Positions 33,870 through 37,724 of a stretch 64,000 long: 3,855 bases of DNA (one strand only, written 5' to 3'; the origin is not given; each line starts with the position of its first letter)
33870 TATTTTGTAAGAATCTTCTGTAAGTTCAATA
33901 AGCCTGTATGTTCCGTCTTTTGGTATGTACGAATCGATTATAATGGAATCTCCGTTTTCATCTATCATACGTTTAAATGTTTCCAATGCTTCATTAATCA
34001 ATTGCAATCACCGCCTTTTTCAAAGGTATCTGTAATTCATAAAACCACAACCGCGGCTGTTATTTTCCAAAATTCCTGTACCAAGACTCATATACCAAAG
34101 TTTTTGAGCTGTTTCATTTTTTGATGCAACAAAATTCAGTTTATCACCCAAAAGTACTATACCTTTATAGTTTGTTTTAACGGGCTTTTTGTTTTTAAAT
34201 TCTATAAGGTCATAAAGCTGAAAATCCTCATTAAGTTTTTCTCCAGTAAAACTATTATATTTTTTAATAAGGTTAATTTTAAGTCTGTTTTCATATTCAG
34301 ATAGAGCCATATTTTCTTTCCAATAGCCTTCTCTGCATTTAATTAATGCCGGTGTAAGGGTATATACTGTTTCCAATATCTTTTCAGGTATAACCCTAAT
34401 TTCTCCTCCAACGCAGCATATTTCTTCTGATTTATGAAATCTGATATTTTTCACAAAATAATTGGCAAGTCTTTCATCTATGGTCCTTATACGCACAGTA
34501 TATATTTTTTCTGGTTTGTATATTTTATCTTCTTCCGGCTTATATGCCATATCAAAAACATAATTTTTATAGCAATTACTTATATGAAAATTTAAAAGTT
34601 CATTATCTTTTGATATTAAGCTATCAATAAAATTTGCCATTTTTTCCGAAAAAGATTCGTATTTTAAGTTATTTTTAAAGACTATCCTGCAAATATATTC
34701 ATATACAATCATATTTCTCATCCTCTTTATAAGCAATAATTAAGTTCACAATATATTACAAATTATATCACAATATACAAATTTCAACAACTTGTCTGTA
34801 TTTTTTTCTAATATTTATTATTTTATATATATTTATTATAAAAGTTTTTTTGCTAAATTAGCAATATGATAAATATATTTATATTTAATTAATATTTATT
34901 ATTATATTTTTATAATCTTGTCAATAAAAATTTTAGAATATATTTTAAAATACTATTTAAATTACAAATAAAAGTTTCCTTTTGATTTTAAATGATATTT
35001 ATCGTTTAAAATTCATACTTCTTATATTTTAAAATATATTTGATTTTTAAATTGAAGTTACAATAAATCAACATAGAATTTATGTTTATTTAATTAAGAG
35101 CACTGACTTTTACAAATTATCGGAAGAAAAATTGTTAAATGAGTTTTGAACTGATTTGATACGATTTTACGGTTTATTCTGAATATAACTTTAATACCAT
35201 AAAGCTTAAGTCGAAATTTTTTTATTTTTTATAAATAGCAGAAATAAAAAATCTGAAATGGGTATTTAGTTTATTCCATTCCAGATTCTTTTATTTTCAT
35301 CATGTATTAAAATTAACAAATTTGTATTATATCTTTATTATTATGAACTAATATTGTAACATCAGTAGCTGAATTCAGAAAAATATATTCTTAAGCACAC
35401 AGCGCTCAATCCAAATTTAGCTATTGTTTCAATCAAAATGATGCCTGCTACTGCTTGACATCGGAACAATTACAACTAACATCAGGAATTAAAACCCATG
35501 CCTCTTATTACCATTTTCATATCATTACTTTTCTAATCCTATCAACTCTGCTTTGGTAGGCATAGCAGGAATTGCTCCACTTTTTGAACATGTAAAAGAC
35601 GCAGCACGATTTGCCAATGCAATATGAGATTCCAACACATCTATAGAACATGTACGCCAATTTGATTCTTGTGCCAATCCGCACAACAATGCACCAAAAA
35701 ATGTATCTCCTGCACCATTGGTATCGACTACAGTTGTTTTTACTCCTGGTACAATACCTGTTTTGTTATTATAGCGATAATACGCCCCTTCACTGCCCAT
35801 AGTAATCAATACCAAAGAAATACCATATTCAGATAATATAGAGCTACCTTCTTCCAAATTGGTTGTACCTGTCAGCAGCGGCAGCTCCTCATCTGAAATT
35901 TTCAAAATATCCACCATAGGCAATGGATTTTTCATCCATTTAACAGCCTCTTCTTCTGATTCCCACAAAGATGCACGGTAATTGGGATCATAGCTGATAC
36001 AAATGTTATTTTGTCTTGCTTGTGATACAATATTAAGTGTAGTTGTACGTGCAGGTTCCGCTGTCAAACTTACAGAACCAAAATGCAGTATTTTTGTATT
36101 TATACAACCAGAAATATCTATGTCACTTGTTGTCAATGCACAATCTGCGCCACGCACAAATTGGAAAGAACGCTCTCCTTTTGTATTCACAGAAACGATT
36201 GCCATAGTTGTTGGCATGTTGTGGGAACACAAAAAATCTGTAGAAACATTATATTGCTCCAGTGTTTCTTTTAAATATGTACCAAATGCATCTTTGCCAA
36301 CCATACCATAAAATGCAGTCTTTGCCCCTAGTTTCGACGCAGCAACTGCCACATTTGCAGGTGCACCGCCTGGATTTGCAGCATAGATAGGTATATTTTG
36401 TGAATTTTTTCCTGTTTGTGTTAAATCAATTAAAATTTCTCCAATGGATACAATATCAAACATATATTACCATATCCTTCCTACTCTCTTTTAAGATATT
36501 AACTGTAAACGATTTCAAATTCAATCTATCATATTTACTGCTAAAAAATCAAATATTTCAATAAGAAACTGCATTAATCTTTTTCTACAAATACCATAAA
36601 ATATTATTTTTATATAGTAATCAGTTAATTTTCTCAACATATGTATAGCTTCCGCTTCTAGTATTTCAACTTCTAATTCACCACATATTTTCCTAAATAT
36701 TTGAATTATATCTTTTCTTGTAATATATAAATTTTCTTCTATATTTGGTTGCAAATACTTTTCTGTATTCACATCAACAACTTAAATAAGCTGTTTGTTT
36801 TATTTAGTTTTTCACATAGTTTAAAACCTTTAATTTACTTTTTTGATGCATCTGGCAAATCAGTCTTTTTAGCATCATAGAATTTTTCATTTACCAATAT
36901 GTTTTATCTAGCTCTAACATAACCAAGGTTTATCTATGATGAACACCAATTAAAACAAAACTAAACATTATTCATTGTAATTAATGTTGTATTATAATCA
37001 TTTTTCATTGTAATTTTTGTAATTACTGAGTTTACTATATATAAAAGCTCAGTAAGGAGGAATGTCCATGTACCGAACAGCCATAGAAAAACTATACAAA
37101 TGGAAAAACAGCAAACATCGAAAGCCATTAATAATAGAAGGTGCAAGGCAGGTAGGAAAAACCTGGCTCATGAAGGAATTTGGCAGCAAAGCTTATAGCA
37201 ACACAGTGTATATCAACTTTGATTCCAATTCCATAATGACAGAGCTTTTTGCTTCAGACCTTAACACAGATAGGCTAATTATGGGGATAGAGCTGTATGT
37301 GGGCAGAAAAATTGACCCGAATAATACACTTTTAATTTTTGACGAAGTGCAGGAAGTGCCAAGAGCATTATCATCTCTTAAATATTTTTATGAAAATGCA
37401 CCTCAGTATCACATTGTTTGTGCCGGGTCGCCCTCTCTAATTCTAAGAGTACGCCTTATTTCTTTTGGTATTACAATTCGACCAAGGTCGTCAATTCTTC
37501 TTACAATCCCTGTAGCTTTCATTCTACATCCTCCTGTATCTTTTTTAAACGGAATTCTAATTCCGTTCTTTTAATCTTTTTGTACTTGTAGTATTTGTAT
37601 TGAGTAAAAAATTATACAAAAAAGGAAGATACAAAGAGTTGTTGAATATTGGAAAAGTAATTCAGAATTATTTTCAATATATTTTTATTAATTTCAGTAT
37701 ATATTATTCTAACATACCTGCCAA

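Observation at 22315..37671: The entire type I-B CRISPR-Cas locus sits on a 15.1-kb segment bracketed by perfect 247-bp direct repeats that contain the spoVT 5' end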

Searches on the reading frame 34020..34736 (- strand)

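Call 8: search_protein_families(library=pfam, proteins=[window:34020-34736:-])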
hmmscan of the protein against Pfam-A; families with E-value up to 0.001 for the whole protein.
window:34020-34736:- (238 aa): 1 family
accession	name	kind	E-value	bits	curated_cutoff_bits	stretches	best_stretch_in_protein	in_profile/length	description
PF01881.21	Cas_Cas6_C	-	7.6e-06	27.2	23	1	124-234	13-124/125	CRISPR associated protein Cas6, C-terminal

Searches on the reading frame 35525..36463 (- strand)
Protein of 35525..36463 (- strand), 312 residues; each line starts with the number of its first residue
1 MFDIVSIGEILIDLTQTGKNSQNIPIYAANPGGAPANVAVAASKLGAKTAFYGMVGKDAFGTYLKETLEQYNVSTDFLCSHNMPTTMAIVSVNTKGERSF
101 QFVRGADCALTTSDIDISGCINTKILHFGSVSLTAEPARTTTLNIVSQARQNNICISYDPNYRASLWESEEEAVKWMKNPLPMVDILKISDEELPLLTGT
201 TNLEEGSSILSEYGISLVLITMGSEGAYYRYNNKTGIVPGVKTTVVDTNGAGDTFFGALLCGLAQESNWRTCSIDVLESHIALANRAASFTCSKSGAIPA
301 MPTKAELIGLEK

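Call 9: search_protein_families(library=pfam, proteins=[window:35525-36463:-], max_evalue=0.01)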
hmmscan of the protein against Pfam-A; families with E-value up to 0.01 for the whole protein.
window:35525-36463:- (312 aa): 1 family
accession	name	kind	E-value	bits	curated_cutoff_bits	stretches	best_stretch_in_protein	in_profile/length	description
PF00294.29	PfkB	-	4.9e-60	203.8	25.8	1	2-303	2-301/302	pfkB family carbohydrate kinase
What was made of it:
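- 35525..36463 (-): PfkB-family sugar kinase with no pathway partners nearby. Pfam PfkB 4.9e-60 (call 9).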

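Call 14: find_encoding_contigs(protein=window:35525-36463:-, flank=10000, max_places=10)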
Protein window:35525-36463:- (312 aa): 3 contigs read that carry it; 2 places shown.
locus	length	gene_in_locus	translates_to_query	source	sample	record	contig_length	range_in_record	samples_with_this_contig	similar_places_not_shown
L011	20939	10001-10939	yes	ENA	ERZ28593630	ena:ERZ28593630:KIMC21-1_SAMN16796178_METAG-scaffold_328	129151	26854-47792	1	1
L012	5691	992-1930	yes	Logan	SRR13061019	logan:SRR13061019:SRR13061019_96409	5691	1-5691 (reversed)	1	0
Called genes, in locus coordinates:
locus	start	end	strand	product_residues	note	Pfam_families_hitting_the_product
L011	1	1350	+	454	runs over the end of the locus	PF01210:NAD_Gly3P_dh_N (faint), PF03721:UDPG_MGDP_dh_N, PF00984:UDPG_MGDP_dh, PF03720:UDPG_MGDP_dh_C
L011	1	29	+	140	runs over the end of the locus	PF04138:GtrA_DPMS_TM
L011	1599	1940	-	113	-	PF12844:HTH_19, PF13560:HTH_31, PF01381:HTH_3, PF13443:HTH_26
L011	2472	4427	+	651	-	PF13515:FUSC_2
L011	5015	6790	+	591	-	PF07638:Sigma70_ECF, PF04542:Sigma70_r2, PF08281:Sigma70_r4_2, PF04545:Sigma70_r4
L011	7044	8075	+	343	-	PF07833:Cu_amine_oxidN1 (faint)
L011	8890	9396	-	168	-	PF13173:AAA_14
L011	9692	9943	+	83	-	-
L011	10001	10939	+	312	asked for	PF00294:PfkB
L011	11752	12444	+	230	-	PF01881:Cas_Cas6_C (weak)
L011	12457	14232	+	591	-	-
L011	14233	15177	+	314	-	PF05107:Cas_Cas7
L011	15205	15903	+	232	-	-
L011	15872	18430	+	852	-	PF00270:DEAD, PF04851:ResIII, PF00271:Helicase_C (faint), PF22590:Cas3-like_C_2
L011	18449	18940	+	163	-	PF01930:Cas_Cas4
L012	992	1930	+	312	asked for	PF00294:PfkB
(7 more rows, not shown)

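Call 32: find_related_loci(query=window:35525-36463:-, collection=genome_contigs, flank=10000)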
Query window:35525-36463:- (312 aa) in genome_contigs; peptide patterns used: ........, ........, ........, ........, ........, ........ (x = any residue, [..] = any of these).
70 stretches matched a pattern, but none encodes a relative of the query by tblastn (E <= 1e-3).
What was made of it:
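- Tried and rejected: No relatives found (call 32).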

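Call 53: search_protein_families(library=padloc, proteins=[window:35525-36463:-], max_evalue=0.001)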
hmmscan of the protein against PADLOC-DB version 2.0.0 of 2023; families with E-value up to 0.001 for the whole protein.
window:35525-36463:- (312 aa): 0 families

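Call 82: search_protein_families(library=pfam, proteins=[L208:702-1292:+, L208:1261-1845:+, L208:225-515:-, L208:2-265:-], max_evalue=0.01)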
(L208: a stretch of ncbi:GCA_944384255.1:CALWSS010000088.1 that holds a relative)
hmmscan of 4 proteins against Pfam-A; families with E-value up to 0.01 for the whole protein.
L208:702-1292:+ (196 aa): 0 families

L208:1261-1845:+ (194 aa): 0 families

L208:225-515:- (96 aa): 0 families

L208:2-265:- (88 aa): 0 families

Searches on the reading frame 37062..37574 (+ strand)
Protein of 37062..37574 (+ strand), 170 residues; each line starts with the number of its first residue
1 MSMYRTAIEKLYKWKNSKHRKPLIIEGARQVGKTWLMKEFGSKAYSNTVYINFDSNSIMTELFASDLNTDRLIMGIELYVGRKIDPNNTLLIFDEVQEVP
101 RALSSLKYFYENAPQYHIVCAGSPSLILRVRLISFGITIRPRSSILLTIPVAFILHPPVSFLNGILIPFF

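Call 9: search_protein_families(library=pfam, proteins=[window:37062-37574:+], max_evalue=0.01)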
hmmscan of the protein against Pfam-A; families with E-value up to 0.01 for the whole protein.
window:37062-37574:+ (170 aa): 3 families
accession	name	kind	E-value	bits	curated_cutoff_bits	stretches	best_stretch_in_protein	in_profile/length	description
PF13173.12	AAA_14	-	1.2e-23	84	27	1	20-129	2-104/129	AAA domain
PF13401.12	AAA_22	-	4.7e-05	24.1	27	1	18-126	3-126/130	AAA domain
PF01637.24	ATPase_2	-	5.4e-05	23.6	33.2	1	6-44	6-44/225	ATPase domain predominantly from Archaea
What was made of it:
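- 37068..37424 (+): 3'-truncated second PDC-S01-type AAA_14 ATPase (codons 1-119). The ORF reads on through copy 2 to 37574 as a 168-aa chimera. Pfam AAA_14 (call 9).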

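Call 11: find_encoding_contigs(protein=window:37062-37574:+, flank=10000, max_places=10)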
Protein window:37062-37574:+ (170 aa): no gene with exactly this product is on record in the collection.

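Call 21: find_encoding_contigs(protein=window:37068-37574:+, flank=3000, max_places=6)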
Protein window:37068-37574:+ (168 aa): 3 contigs read that carry it; 2 places shown.
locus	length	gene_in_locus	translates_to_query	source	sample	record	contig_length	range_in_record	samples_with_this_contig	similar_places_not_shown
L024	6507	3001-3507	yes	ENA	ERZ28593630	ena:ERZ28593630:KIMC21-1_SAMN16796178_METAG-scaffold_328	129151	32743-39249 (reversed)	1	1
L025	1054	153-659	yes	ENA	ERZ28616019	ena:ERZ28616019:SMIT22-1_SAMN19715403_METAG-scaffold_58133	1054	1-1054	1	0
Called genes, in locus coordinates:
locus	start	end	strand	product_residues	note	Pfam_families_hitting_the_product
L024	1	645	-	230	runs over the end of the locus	PF01881:Cas_Cas6_C (weak)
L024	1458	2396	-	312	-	PF00294:PfkB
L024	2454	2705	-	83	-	-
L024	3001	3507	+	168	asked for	PF13173:AAA_14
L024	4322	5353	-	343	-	PF07833:Cu_amine_oxidN1 (faint)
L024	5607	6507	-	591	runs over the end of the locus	PF07638:Sigma70_ECF, PF04542:Sigma70_r2, PF08281:Sigma70_r4_2, PF04545:Sigma70_r4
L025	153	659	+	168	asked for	PF13173:AAA_14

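Call 53: search_protein_families(library=padloc, proteins=[window:37068-37574:+], max_evalue=0.001)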
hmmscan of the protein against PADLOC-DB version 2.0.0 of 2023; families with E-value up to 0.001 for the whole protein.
window:37068-37574:+ (168 aa): 7 families
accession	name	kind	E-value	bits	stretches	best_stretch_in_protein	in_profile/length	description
PDLC04786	PDC-S01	-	8.7e-56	187.5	1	1-123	3-125/439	-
PDLC04788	PDC-S01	-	3.8e-42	142.7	1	1-121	1-120/448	-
PDLC04792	PDC-S01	-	7.5e-31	105.2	1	1-121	2-121/452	-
PDLC04789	PDC-S01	-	9.7e-15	52.5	1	13-128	12-116/375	-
PDLC04787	PDC-S01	-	6.9e-10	36.3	1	3-126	13-132/412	-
PDLC04791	PDC-S01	-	6.3e-07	26.4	1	3-127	4-126/395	-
PDLC04790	PDC-S01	-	8.8e-07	26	1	18-107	27-100/422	-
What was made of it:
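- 37068..37424 (+): PADLOC (call 53).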

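Call 82: search_protein_families(library=pfam, proteins=[L208:702-1292:+, L208:1261-1845:+, L208:225-515:-, L208:2-265:-], max_evalue=0.01)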
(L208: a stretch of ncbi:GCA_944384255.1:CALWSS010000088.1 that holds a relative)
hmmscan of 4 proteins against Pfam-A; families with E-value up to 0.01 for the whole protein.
L208:702-1292:+ (196 aa): 0 families

L208:1261-1845:+ (194 aa): 0 families

L208:225-515:- (96 aa): 0 families

L208:2-265:- (88 aa): 0 families

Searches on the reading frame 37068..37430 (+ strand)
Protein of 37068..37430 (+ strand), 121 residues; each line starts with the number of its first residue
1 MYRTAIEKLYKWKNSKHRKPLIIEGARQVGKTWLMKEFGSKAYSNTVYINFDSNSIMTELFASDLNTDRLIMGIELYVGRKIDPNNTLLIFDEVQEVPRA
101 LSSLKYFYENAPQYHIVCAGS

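Call 16: find_homologous_proteins(query=window:37068-37430:+)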
Query seq(121 aa) (121 aa): 1544 proteins with E <= 0.001 among 1546 candidates; the best 120 are listed.
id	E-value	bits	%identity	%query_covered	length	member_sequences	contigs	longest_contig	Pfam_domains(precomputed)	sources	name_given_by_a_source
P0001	9.2e-67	240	89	100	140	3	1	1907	PF13173.13,PF13401.13,PF01637.25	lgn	-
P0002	6.8e-66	237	89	100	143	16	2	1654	PF13173.13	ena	-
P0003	7.0e-66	237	90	100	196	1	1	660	PF13173.13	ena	-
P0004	1.5e-65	236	88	100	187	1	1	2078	PF13173.13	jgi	jgi:hypothetical protein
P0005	2.1e-65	236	87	100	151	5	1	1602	PF13173.13,PF13401.13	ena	-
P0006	2.1e-65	236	87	100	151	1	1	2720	PF13173.13,PF13401.13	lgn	-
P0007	7.8e-65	234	87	100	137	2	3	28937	PF13173.13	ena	-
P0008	1.7e-64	233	84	100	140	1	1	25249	PF13173.13,PF13401.13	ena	-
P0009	2.7e-64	232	85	100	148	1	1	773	PF13173.13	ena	-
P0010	3.2e-64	232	86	100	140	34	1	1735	PF13173.13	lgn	-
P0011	4.7e-64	232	87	100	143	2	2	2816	PF13173.13,PF13401.13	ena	-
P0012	5.0e-64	231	87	100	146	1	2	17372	PF13173.13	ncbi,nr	ncbi:MAG: AAA family ATPase, partial [Lachnospiraceae bacterium]|nr:AAA family ATPase [Lachnospirace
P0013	7.9e-64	231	88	100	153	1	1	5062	PF13173.13,PF13401.13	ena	-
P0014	9.2e-64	231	90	95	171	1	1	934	PF13173.13,PF00248.28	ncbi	-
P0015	1.1e-63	230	84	100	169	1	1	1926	PF13173.13,PF01637.25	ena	-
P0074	1.2e-59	217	85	97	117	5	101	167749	PF13173.13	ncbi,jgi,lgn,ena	-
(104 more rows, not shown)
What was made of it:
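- Tried and rejected: I suspected this because all top homologs were short (call 16).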

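Call 18: find_encoding_contigs(protein=P0074, flank=6000, max_places=8)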
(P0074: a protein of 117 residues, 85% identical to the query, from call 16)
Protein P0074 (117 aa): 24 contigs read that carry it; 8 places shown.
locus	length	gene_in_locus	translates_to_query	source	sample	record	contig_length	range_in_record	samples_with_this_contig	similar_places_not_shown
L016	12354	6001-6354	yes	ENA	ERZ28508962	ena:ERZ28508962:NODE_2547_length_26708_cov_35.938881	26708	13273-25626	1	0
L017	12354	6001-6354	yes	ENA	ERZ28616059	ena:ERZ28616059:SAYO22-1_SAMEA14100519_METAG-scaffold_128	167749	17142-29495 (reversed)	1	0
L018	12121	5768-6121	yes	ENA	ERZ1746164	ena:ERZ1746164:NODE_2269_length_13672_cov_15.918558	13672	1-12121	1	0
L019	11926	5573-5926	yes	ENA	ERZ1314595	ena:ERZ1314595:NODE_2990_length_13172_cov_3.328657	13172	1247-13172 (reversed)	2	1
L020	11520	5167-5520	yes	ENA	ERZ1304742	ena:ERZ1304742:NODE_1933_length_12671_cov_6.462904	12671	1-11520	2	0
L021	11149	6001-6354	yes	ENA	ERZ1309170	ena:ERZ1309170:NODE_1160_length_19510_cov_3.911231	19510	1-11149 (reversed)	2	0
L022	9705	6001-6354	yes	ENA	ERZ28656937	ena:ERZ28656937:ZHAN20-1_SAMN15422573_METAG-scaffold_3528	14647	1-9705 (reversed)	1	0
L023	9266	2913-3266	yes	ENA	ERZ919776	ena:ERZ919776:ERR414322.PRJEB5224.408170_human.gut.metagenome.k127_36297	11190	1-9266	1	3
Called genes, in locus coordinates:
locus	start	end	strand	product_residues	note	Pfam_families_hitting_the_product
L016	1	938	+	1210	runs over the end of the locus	PF20693:YobI-ATPase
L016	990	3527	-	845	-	PF03235:GmrSD_N, PF07510:GmrSD_C, PF14088:DUF4268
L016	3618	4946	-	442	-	PF18862:ApeA_NTD1 (weak), PF18739:HEPN_Apea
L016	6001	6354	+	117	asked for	PF13173:AAA_14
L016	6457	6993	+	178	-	PF13635:DUF4143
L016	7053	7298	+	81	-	PF13635:DUF4143 (weak)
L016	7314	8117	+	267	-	PF14338:Mrr_N, PF04471:Mrr_cat, PF22722:NA-iREase1 (weak)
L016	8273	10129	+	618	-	PF13588:HSDR_N_2, PF02384:N6_Mtase, PF01170:UPF0020 (weak), PF20473:MmeI_Mtase (weak), PF07669:Eco57I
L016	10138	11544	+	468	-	PF01420:Methylase_S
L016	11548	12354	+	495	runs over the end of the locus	-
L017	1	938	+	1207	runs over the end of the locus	PF20693:YobI-ATPase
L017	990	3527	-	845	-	PF03235:GmrSD_N, PF07510:GmrSD_C, PF14088:DUF4268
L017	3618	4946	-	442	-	PF18862:ApeA_NTD1 (weak), PF18739:HEPN_Apea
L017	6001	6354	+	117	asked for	PF13173:AAA_14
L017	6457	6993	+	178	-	PF13635:DUF4143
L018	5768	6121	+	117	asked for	PF13173:AAA_14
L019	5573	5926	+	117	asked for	PF13173:AAA_14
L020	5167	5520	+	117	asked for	PF13173:AAA_14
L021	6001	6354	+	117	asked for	PF13173:AAA_14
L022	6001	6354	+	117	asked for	PF13173:AAA_14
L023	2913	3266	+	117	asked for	PF13173:AAA_14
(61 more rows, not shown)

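Call 57: find_related_loci(query=window:37068-37430:+, collection=viral_contigs, flank=2500)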
Query seq(121 aa) (121 aa) in viral_contigs; peptide patterns used: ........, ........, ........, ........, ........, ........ (x = any residue, [..] = any of these).
11 stretches matched a pattern; 2 encode a relative of the query (tblastn E <= 1e-3); 2 distinct loci.
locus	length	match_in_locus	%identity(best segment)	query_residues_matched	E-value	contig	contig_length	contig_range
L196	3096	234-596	68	1-121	8e-58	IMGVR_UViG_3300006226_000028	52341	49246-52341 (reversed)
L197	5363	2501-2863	53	1-121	3e-43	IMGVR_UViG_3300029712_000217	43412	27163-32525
